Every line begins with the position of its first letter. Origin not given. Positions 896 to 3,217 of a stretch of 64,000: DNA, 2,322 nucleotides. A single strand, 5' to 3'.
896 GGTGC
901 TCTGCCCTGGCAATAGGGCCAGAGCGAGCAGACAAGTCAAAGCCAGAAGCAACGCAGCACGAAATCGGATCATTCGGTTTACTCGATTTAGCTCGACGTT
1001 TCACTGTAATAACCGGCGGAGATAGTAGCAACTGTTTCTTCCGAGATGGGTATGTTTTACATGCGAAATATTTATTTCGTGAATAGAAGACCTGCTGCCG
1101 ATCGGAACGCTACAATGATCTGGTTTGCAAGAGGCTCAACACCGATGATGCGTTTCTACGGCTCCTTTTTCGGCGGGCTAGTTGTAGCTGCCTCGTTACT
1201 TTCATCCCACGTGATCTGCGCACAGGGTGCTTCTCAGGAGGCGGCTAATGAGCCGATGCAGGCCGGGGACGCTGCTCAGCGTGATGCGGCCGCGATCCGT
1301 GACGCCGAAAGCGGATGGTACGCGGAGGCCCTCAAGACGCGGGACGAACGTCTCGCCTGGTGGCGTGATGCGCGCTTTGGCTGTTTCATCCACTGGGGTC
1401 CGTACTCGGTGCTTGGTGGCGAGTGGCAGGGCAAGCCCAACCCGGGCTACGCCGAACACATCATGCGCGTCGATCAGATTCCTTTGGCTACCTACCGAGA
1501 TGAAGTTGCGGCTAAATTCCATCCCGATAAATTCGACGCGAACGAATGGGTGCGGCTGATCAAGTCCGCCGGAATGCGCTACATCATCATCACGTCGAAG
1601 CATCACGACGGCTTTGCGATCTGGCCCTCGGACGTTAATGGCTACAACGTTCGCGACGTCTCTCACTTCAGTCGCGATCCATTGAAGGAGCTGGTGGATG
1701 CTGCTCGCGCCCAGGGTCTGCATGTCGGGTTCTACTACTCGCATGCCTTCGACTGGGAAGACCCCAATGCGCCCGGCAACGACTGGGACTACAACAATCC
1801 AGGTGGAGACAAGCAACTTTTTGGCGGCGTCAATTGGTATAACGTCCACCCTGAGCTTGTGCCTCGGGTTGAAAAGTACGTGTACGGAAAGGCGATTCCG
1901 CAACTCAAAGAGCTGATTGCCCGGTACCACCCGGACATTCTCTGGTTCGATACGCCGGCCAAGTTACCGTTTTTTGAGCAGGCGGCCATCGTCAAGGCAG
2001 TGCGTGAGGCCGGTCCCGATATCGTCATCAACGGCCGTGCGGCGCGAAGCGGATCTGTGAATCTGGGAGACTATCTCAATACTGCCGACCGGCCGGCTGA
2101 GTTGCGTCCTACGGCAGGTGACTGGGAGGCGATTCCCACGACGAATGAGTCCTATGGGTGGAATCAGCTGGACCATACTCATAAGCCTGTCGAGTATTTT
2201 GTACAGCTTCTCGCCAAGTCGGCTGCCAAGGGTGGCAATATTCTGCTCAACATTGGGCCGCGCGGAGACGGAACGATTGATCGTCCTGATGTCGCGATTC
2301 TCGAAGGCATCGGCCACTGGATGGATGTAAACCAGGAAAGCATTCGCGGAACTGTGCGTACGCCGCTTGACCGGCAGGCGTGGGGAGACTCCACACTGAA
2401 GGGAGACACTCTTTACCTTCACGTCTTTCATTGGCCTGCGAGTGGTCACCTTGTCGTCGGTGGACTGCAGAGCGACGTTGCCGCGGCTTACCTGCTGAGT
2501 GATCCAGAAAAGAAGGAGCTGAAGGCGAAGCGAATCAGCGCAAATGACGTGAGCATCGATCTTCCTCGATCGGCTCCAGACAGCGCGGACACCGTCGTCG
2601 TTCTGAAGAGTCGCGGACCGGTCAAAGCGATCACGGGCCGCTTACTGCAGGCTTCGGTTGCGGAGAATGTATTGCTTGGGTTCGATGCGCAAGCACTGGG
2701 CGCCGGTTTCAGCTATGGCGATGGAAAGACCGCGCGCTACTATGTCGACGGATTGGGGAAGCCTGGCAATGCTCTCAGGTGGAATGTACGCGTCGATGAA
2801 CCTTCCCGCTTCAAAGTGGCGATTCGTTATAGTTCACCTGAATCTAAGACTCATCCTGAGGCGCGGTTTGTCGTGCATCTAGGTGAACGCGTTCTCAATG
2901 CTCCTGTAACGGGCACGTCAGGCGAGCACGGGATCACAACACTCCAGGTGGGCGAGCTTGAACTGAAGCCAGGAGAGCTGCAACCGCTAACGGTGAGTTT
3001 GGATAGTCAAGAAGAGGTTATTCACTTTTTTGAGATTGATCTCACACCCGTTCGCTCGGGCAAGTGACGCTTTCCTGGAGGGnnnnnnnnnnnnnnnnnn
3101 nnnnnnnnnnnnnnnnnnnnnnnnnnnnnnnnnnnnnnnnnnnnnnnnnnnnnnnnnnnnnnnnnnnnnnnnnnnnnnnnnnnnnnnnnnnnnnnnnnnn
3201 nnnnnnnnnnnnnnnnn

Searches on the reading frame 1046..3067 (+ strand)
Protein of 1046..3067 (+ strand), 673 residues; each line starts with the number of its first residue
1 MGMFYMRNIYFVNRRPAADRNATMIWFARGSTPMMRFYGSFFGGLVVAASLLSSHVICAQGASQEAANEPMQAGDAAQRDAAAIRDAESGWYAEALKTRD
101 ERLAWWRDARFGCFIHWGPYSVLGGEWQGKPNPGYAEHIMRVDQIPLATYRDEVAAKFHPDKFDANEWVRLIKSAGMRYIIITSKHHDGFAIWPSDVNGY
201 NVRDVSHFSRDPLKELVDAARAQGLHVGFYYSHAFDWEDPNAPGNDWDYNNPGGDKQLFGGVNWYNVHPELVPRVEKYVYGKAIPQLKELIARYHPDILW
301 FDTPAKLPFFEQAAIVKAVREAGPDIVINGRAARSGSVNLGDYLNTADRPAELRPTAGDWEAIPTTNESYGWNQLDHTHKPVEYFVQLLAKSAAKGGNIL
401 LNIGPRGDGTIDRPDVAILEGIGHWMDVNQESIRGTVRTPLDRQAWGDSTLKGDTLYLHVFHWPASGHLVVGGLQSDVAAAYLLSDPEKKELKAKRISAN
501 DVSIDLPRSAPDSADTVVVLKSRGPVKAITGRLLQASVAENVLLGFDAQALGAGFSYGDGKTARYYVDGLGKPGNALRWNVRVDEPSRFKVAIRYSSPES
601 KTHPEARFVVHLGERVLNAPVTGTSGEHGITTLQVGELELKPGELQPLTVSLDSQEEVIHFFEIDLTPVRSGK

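Call 4: search_protein_families(library=pfam, proteins=[window:1046-3067:+], max_evalue=0.01)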
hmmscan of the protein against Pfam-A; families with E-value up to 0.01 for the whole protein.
window:1046-3067:+ (673 aa): 3 families
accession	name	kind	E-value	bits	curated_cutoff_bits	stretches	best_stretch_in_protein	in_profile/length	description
PF01120.23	Alpha_L_fucos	-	3.1e-75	254.2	25.2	1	93-431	15-345/345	Alpha-L-fucosidase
PF14871.12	GHL6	-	3.7e-07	30.9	35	1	164-300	1-129/132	Hypothetical glycosyl hydrolase 6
PF16990.11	CBM_35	-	0.00015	22.5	28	1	566-601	27-62/121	Carbohydrate binding module (family 35)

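Call 5: search_protein_families(library=ncbifam, proteins=[window:1046-3067:+], max_evalue=0.01)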
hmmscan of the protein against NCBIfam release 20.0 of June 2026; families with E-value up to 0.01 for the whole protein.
window:1046-3067:+ (673 aa): 0 families
